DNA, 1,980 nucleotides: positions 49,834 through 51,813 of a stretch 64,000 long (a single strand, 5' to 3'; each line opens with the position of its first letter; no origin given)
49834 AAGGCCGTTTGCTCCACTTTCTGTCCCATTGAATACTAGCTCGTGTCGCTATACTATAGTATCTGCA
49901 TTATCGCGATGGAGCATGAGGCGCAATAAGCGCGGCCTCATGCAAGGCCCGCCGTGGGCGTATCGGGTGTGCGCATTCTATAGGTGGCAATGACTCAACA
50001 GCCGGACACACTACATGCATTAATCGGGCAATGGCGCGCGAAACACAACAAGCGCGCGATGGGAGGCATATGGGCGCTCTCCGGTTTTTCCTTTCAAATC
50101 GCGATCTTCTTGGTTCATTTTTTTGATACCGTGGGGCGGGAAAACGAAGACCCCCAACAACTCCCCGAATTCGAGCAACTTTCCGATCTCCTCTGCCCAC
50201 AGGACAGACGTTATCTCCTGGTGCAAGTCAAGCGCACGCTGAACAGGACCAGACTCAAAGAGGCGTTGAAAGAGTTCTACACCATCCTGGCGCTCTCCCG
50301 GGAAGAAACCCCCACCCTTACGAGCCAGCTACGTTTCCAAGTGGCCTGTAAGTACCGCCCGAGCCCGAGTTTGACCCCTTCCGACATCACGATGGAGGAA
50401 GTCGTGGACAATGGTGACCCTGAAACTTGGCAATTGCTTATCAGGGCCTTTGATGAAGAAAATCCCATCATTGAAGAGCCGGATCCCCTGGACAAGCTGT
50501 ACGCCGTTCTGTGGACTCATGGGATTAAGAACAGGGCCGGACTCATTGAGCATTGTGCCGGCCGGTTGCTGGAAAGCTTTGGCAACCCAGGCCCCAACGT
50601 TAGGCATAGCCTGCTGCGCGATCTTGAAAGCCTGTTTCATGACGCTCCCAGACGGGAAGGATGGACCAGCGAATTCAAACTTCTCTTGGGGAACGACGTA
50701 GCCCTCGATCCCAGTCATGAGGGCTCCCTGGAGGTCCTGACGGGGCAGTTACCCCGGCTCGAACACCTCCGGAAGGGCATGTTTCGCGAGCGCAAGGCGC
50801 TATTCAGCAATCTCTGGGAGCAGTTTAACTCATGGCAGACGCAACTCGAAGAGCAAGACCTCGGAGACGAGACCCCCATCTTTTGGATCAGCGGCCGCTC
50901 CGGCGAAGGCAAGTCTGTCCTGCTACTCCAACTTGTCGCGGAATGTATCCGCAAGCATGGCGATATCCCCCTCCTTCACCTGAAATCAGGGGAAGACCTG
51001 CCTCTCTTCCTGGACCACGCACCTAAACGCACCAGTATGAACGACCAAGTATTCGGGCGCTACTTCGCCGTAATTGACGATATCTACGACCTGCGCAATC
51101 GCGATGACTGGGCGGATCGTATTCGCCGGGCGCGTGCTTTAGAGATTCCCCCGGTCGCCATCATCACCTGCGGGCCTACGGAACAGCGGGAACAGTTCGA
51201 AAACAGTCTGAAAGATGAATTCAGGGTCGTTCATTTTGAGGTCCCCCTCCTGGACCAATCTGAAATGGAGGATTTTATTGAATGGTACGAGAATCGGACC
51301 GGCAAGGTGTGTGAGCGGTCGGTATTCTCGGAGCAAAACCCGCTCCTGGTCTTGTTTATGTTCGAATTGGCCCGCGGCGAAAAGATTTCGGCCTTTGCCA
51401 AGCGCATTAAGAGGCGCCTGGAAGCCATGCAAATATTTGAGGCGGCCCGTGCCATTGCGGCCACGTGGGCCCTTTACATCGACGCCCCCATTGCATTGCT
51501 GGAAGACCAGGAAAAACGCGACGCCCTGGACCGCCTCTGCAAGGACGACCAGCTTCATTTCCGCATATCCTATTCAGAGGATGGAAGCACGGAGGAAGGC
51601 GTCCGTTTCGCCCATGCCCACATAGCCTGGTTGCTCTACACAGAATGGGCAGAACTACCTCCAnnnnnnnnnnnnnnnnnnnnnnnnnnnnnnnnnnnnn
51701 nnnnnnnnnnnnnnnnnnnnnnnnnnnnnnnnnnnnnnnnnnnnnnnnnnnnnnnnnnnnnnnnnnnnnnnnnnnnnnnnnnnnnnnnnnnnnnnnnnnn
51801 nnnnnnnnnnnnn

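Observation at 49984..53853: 1289-aa STAND-like P-loop NTPase with an unassigned N-terminal domain and a hyper-repetitive C-terminus, inside an inserted island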

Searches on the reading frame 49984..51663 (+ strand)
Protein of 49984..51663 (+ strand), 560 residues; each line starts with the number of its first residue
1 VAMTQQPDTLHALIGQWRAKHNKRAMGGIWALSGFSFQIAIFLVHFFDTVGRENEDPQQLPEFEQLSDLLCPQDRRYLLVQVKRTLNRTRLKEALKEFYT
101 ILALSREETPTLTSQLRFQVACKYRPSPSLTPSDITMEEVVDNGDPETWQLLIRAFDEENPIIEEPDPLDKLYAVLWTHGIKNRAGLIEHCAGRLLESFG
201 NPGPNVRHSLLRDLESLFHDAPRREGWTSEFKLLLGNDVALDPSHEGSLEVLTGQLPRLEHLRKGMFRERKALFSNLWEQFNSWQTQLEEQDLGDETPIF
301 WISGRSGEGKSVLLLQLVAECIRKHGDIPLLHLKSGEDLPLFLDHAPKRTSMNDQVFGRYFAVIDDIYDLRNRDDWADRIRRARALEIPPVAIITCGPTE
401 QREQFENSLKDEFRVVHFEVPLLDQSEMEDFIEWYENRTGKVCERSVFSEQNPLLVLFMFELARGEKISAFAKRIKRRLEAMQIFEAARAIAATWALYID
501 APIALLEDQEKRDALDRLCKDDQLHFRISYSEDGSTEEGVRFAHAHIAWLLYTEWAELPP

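Call 95: search_protein_representatives(protein=window:49984-51663:+)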
Query: 560 residues. Proteins with E-value up to 0.001 (for the whole library): 532; up to 1e-10: 434; up to 1e-30: 182. The best 150 are listed.
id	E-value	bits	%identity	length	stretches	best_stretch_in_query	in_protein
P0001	0.0e+00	1285.1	100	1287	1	3-560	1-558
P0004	3.4e-172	590.9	50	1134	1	10-559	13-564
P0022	5.6e-170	583.5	52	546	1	10-540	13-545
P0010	3.6e-167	574.3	49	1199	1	12-559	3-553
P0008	2.3e-166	571.6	47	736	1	4-559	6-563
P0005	2.3e-165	568.3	48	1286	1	10-559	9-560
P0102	3.6e-165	567.7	49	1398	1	9-559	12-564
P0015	1.6e-150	519.3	47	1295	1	9-559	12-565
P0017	6.1e-149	514.1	44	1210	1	9-559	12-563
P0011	1.9e-148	512.5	45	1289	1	8-559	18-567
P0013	6.8e-148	510.6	46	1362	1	9-560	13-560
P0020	2.9e-142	492.0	46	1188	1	15-557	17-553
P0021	5.4e-140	484.6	45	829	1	10-555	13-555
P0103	3.6e-136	471.9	44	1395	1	13-559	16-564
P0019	4.5e-135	468.3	44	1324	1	7-559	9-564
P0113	7.5e-87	309.1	38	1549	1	6-558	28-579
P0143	4.8e-42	161.2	31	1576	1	8-552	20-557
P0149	3.6e-40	155.0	32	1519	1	9-555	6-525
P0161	7.2e-38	147.4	31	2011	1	8-556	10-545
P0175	2.2e-36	142.6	33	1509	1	10-555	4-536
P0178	4.6e-36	141.4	31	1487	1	11-556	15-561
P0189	2.7e-35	138.9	29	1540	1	13-556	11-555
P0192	4.9e-35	138.1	30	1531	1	10-556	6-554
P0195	7.5e-35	137.5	31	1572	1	14-555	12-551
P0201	6.8e-34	134.3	31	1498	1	13-556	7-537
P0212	2.8e-33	132.3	30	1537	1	10-553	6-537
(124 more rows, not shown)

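Call 96: list_cluster_members(proteins=[P0192, P0212, P0189, P0149, P0175, P0201, P0178, P0143, P0195, P0113])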
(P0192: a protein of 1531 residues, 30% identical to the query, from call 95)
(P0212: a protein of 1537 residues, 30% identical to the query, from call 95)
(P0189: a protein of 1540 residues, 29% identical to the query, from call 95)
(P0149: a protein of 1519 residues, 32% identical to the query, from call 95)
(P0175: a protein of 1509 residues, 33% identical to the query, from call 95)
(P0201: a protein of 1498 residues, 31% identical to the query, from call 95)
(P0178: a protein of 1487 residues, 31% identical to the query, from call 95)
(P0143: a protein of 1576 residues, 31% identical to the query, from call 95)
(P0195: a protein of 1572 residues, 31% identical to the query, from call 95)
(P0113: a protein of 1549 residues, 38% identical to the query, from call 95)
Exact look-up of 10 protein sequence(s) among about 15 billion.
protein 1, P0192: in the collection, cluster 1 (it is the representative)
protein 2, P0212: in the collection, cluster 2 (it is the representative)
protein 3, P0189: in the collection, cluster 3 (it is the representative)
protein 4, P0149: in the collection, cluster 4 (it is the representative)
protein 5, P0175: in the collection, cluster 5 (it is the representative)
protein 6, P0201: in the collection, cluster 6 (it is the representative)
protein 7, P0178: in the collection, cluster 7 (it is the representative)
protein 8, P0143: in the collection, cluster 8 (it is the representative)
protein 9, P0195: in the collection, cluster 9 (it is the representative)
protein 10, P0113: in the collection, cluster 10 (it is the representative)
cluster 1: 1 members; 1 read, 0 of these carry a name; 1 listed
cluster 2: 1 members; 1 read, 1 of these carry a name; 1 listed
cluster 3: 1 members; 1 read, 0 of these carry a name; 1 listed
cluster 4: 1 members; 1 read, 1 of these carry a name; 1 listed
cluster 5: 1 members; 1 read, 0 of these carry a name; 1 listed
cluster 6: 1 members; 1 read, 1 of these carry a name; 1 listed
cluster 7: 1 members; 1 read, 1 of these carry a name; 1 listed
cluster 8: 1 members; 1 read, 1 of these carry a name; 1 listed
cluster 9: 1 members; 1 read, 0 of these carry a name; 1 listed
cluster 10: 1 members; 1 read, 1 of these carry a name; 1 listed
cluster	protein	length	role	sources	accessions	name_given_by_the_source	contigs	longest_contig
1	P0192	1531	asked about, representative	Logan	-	-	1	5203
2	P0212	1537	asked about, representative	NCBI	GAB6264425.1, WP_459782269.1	S1 RNA-binding domain-containing protein [Photobacterium sp. R1]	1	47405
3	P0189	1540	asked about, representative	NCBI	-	-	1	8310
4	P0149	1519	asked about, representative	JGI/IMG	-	hypothetical protein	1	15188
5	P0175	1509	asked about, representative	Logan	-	-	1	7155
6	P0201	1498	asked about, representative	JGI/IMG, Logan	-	hypothetical protein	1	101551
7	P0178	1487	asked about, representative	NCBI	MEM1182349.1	MAG: S1 RNA-binding domain-containing protein [Acidobacteriota bacterium]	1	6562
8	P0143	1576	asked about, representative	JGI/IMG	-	hypothetical protein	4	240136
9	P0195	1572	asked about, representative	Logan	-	-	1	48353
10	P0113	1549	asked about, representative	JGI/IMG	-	hypothetical protein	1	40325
